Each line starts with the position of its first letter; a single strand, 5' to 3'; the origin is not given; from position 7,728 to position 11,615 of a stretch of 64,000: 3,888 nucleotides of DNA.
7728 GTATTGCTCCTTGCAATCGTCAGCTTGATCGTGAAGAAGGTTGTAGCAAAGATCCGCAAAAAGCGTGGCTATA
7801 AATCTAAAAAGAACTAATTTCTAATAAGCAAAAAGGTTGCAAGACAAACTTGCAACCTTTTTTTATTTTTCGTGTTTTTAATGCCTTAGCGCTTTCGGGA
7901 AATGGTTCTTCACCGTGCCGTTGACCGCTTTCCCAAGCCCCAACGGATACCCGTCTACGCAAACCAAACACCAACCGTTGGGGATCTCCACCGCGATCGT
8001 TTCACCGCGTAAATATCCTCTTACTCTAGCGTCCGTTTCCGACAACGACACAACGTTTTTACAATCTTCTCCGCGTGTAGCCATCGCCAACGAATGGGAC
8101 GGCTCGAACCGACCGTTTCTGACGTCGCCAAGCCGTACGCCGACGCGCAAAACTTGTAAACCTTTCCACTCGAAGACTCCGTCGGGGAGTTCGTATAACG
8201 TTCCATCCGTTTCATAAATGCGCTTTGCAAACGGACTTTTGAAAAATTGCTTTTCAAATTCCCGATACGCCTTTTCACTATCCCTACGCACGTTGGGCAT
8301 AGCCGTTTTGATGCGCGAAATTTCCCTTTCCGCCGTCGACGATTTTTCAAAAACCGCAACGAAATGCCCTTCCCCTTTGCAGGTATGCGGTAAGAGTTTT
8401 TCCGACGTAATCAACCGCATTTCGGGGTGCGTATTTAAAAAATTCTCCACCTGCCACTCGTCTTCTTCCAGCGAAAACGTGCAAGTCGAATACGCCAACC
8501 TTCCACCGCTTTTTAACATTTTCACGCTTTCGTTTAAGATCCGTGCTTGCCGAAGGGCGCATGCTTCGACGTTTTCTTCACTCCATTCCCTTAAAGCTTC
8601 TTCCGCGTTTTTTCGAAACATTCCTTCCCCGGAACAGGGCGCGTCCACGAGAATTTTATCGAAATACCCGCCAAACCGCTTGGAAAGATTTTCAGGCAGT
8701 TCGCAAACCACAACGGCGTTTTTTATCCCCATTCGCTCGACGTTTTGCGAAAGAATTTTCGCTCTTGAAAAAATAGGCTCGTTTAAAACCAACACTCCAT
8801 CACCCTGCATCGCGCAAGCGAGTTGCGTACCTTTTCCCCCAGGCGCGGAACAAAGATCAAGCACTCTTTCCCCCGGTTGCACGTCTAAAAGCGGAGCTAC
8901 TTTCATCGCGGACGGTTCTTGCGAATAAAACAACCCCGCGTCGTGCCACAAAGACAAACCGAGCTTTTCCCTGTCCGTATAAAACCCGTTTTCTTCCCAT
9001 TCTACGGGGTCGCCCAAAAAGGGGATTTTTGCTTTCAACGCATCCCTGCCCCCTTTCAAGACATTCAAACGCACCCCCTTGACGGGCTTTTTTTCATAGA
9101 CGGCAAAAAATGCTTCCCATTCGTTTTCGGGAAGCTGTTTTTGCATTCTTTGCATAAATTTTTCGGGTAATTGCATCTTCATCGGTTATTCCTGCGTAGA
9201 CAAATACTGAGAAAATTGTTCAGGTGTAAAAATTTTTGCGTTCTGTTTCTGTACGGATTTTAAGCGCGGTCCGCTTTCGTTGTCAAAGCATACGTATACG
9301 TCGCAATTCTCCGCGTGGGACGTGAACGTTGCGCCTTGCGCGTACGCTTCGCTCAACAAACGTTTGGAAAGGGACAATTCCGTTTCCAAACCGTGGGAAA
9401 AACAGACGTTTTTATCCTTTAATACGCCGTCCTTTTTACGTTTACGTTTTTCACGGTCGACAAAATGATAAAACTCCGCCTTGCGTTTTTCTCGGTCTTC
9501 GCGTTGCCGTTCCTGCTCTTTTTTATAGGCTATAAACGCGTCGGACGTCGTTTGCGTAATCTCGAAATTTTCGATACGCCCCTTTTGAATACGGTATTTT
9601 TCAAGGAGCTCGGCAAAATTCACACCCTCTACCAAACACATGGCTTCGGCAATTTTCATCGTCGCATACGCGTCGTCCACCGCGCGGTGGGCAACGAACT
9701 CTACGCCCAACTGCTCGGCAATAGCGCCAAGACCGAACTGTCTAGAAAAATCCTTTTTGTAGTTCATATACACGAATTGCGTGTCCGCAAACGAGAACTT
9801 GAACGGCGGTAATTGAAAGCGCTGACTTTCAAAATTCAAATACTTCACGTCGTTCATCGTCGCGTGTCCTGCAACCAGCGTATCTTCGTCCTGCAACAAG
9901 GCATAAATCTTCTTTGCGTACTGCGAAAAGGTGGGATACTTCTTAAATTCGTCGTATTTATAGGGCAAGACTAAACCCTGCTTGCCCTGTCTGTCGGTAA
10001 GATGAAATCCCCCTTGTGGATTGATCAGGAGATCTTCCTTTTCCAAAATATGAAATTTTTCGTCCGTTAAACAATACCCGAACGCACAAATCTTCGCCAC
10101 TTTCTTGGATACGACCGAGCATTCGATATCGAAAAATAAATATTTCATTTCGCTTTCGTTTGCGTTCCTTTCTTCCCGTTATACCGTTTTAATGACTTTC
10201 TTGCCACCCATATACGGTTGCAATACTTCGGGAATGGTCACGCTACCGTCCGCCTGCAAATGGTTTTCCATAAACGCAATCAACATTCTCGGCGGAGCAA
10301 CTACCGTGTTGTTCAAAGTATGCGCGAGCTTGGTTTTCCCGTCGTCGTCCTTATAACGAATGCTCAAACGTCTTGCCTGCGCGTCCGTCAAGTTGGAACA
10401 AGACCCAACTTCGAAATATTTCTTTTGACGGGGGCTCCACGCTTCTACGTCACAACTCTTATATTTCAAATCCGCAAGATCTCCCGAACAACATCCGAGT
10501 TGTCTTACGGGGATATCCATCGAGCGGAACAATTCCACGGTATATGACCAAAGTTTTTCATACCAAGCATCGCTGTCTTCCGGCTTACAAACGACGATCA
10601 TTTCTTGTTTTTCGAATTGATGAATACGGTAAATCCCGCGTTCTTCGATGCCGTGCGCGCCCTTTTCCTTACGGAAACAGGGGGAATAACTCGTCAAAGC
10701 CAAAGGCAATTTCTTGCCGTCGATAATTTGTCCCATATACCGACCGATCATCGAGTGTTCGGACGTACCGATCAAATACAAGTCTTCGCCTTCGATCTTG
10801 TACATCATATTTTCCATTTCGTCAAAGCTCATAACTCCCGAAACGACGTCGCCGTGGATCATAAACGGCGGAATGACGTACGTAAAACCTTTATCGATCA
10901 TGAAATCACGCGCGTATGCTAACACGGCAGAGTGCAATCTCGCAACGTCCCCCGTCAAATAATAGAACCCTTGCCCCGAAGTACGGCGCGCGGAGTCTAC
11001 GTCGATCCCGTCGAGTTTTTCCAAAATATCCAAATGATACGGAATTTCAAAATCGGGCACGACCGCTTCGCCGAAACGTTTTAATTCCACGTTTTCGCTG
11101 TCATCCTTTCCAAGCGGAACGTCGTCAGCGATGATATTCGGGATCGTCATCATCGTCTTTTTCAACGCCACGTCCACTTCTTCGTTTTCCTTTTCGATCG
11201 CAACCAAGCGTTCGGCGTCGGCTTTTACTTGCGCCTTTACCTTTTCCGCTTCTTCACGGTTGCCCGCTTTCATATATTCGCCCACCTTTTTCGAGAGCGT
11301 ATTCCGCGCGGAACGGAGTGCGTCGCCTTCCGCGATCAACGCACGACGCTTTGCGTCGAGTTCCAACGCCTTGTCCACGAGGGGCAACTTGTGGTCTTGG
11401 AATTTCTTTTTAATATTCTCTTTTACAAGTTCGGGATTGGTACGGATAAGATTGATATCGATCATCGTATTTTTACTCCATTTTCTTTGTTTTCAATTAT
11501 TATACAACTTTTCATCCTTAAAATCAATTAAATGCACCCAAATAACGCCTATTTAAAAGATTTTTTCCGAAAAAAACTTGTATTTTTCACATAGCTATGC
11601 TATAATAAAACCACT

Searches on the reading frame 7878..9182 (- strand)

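Call 21: search_protein_families(library=pfam, proteins=[window:7878-9182:-])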
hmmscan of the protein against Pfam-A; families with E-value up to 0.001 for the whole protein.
window:7878-9182:- (434 aa): 4 families
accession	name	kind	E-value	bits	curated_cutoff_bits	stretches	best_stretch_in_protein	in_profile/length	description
PF01189.24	Methyltr_RsmB-F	-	1.4e-42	146.1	27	1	98-261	3-166/199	16S rRNA methyltransferase RsmB/F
PF17125.10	Methyltr_RsmF_N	-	6.5e-22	78.2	34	1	5-90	1-86/86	N-terminal domain of 16S rRNA methyltransferase RsmF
PF13636.12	Methyltranf_PUA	-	1.8e-20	73.2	27.6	1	389-433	3-48/49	RNA-binding PUA-like domain of methyltransferase RsmF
PF17126.11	RsmF_methylt_CI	-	5.2e-16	58.9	27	1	308-368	1-60/61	RsmF rRNA methyltransferase first C-terminal domain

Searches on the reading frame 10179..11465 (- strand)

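Call 21: search_protein_families(library=pfam, proteins=[window:10179-11465:-])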
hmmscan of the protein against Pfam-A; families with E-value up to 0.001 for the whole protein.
window:10179-11465:- (428 aa): 2 families
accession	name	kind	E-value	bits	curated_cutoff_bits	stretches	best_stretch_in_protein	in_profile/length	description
PF00587.30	tRNA-synt_2b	-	9e-32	111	29.3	1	226-402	8-179/179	tRNA synthetase class II core domain (G, H, P, S and T)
PF02403.27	Seryl_tRNA_N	-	1.3e-26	93.4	28.2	1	1-111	1-107/108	Seryl-tRNA synthetase N-terminal domain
